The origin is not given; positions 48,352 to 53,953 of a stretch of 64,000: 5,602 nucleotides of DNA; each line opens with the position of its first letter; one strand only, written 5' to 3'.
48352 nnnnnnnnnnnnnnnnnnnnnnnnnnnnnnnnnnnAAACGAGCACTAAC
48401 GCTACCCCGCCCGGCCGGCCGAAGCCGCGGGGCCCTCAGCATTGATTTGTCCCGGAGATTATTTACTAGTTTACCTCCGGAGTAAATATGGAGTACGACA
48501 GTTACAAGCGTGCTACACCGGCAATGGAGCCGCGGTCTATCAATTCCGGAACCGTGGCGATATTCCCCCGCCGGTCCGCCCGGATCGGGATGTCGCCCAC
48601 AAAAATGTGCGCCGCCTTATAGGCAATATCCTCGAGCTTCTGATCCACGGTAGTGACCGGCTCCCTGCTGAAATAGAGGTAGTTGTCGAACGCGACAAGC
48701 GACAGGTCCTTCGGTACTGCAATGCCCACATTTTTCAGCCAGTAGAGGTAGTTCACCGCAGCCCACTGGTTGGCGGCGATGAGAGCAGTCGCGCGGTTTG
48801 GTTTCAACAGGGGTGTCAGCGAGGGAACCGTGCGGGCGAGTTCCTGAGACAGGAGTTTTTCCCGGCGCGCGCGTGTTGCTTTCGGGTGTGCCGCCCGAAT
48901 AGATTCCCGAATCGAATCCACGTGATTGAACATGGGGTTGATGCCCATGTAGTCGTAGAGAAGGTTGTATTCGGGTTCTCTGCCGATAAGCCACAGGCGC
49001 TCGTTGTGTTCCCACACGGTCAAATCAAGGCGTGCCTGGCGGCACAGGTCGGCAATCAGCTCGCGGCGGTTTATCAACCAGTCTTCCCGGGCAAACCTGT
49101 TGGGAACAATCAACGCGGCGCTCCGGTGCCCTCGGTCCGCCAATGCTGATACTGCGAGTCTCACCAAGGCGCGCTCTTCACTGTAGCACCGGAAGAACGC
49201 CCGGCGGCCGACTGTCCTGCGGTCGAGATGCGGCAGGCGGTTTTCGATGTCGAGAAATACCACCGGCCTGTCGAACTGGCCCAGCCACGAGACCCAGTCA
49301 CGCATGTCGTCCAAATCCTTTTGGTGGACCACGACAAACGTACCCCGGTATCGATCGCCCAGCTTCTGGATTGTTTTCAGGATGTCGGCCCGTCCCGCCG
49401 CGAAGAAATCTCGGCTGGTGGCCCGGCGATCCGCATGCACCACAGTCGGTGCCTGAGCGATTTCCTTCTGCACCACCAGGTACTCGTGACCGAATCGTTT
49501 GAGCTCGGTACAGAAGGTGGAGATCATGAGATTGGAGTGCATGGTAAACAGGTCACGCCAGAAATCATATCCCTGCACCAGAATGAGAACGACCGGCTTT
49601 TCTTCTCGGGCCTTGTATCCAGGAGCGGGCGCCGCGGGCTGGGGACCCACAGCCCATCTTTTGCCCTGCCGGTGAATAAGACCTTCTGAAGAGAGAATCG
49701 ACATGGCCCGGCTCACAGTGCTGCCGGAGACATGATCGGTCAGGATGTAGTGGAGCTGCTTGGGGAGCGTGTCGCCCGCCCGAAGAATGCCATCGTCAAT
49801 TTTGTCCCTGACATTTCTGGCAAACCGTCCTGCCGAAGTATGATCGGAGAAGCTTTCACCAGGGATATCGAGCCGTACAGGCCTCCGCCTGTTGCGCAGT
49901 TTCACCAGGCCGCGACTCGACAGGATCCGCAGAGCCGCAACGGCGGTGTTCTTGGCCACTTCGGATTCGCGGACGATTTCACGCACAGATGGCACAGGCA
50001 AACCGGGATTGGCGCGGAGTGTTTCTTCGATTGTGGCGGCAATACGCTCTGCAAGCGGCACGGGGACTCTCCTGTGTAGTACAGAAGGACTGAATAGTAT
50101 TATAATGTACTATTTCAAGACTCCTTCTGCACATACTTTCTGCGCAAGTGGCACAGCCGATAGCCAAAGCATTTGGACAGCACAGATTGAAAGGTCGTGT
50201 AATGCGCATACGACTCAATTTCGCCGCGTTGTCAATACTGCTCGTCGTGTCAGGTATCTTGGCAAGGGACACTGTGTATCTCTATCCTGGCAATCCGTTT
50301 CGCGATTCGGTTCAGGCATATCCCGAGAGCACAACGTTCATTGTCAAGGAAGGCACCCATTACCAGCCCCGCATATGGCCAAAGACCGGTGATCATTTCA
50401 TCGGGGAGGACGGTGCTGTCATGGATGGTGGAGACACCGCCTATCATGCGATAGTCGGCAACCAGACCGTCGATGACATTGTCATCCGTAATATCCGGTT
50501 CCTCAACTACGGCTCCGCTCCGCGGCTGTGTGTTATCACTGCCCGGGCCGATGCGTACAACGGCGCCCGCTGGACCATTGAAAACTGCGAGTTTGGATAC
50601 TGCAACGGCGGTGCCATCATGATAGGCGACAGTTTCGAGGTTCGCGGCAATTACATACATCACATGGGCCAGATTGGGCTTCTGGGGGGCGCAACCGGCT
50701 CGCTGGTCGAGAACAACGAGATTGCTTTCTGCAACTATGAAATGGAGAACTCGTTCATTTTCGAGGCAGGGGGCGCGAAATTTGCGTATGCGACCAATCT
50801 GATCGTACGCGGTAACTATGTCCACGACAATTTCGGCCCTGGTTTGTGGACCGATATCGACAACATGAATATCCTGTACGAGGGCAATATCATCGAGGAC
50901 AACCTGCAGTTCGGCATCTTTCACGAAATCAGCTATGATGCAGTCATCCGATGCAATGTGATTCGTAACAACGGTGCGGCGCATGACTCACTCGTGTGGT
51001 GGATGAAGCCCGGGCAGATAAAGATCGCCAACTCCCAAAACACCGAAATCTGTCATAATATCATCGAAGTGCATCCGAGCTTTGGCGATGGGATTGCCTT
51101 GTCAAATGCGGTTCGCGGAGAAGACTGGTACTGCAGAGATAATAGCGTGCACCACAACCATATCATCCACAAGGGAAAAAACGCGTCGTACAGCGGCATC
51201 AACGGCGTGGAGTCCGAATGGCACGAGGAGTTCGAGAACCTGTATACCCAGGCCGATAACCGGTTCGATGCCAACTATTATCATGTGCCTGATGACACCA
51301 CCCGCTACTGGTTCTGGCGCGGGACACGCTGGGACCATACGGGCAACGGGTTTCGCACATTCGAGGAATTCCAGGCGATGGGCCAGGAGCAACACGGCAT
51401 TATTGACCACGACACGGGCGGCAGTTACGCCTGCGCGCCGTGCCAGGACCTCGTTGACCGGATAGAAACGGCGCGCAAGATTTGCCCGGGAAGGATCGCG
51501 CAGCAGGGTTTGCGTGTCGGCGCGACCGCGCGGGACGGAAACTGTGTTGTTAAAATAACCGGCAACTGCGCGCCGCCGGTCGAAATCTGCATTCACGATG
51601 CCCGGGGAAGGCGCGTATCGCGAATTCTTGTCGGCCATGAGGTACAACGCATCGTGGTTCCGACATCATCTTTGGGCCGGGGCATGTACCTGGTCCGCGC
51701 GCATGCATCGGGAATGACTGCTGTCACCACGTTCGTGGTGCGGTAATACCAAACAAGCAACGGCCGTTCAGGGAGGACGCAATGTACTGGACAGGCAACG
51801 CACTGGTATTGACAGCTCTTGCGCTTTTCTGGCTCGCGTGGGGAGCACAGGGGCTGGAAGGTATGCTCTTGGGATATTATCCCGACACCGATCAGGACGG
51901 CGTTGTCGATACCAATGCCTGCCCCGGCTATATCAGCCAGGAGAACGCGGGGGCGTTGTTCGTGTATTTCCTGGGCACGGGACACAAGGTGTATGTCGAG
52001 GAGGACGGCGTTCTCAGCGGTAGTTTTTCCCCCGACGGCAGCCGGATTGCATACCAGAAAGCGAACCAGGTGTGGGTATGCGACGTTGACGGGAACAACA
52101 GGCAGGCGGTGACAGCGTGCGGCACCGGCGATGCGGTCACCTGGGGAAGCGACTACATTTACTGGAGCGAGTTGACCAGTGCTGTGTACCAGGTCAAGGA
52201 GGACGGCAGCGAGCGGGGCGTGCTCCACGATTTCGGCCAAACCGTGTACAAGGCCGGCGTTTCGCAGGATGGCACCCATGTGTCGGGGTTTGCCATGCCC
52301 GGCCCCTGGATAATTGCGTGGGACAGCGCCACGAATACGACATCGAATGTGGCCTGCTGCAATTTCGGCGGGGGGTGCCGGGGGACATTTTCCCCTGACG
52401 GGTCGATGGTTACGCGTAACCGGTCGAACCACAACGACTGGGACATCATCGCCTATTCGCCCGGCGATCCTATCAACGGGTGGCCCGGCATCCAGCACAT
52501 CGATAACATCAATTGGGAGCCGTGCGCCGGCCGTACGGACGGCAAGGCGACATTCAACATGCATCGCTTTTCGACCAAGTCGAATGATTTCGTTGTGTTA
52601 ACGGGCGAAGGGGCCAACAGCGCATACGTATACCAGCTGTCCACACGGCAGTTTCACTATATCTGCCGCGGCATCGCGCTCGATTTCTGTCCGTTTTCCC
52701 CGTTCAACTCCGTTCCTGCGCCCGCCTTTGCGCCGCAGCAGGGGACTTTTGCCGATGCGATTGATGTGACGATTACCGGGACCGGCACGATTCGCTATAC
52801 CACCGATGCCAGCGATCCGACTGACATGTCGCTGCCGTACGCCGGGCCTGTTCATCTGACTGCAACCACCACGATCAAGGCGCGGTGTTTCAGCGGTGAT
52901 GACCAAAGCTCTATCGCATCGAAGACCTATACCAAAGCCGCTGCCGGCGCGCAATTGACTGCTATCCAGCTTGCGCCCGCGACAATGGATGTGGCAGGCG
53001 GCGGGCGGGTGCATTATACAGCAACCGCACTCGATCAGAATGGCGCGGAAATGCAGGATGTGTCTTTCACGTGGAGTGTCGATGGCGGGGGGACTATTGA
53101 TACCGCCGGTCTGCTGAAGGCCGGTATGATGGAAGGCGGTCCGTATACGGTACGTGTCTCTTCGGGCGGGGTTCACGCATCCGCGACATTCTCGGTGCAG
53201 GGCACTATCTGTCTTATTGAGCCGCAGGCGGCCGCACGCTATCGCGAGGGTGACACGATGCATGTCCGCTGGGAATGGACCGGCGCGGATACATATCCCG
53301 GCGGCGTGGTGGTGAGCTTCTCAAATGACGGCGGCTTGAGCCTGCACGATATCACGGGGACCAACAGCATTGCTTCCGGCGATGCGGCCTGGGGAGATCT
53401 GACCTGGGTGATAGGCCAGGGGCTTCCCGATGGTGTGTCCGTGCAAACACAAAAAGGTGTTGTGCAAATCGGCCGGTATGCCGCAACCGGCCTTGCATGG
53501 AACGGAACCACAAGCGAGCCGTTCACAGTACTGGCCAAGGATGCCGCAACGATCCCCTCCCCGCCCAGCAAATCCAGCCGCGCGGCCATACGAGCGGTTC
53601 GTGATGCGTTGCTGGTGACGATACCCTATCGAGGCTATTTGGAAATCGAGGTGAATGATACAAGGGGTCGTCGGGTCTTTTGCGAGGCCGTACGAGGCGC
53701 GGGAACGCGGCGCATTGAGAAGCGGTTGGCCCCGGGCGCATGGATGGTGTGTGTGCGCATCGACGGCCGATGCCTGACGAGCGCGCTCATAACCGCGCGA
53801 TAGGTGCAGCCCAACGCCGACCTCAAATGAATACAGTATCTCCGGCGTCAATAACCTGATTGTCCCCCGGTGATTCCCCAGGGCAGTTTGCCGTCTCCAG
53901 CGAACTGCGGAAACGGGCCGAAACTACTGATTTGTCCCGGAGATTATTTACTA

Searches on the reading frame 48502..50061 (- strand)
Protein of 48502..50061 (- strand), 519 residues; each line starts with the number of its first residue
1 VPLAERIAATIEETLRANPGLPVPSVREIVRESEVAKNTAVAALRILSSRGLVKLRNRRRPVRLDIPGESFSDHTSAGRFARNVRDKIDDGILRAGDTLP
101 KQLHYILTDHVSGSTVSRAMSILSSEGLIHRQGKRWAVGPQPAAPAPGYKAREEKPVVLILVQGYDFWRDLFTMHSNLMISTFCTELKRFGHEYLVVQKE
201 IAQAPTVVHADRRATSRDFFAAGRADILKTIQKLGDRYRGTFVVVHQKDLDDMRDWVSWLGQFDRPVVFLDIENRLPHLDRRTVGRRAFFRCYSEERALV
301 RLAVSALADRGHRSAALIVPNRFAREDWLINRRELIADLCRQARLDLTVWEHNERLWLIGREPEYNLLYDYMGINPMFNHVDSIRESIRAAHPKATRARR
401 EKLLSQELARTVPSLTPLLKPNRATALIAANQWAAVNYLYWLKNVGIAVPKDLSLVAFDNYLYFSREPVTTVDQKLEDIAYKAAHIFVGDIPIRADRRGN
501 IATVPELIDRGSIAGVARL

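Call 16: search_protein_families(library=pfam, proteins=[window:48502-50061:-], max_evalue=0.01)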
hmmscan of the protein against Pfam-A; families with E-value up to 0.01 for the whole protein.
window:48502-50061:- (519 aa): 5 families
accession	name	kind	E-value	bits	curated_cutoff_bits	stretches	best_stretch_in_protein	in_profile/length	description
PF13377.12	Peripla_BP_3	-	4e-21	76.2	26.5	1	394-512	56-166/167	Periplasmic binding protein-like domain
PF00392.27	GntR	-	1e-13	51.1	27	2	81-135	6-60/64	Bacterial regulatory proteins, gntR family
PF13545.12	HTH_Crp_2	-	0.0026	18.1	27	0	112-135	35-58/70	Crp-like helix-turn-helix domain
PF01978.25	TrmB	-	0.0032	17.7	25.6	0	26-59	25-58/68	Sugar-specific transcriptional regulator TrmB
PF12802.13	MarR_2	-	0.0038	17.8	27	0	16-56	15-53/61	MarR family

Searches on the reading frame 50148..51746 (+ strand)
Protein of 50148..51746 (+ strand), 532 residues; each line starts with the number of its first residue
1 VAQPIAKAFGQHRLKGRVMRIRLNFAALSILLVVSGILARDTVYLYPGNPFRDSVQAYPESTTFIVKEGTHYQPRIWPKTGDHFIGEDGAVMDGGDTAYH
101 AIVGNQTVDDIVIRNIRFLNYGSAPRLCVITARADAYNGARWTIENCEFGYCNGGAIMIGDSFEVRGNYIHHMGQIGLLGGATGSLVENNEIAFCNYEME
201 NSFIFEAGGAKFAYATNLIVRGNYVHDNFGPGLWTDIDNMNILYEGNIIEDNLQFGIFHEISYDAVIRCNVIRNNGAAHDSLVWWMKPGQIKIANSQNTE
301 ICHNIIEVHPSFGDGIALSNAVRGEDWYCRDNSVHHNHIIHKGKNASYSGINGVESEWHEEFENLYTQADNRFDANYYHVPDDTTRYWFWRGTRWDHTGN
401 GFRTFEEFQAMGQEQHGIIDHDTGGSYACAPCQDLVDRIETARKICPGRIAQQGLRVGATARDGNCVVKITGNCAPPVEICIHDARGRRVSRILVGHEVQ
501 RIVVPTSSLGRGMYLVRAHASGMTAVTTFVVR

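Call 16: search_protein_families(library=pfam, proteins=[window:50148-51746:+], max_evalue=0.01)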
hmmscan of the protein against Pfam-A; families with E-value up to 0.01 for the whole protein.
window:50148-51746:+ (532 aa): 2 families
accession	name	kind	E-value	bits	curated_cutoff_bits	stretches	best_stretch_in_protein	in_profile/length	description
PF13229.12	Beta_helix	-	3.1e-17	63.1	25.9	1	138-276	7-138/158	Right handed beta helix region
PF05048.19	NosD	-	1.4e-05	25.1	23.6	2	191-381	48-210/212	Periplasmic copper-binding protein (NosD)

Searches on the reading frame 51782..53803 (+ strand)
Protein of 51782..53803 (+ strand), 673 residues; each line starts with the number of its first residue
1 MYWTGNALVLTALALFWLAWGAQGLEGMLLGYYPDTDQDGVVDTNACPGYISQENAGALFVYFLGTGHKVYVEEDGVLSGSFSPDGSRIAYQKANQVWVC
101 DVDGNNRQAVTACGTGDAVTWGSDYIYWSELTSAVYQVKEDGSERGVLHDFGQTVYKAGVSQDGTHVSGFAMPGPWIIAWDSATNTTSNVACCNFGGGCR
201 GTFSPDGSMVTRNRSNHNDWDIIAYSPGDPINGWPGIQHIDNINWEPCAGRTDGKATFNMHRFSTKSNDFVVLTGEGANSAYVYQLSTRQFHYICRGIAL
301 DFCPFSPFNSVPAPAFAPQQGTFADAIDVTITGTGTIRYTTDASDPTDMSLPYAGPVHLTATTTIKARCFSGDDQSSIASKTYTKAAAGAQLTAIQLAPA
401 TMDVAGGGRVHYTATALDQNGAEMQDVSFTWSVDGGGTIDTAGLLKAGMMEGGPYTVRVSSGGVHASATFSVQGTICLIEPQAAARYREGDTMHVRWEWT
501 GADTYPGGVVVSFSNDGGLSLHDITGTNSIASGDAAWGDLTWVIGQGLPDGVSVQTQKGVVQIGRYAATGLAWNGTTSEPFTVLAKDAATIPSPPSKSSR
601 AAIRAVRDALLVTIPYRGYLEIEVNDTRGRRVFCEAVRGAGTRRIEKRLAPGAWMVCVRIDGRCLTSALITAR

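Call 16: search_protein_families(library=pfam, proteins=[window:51782-53803:+], max_evalue=0.01)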
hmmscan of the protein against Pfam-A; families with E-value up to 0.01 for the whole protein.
window:51782-53803:+ (673 aa): 3 families
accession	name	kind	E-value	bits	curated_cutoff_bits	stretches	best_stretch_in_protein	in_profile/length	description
PF13290.12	CHB_HEX_C_1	-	1.8e-13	50.7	22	1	318-377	1-63/67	Chitobiase/beta-hexosaminidase C-terminal domain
PF13287.12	Fn3_assoc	-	8.5e-12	45.4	23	1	332-383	7-59/59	Fn3 associated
PF00930.27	DPPIV_N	-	9.7e-05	21.7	22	1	77-133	45-102/354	Dipeptidyl peptidase IV (DPP IV) N-terminal region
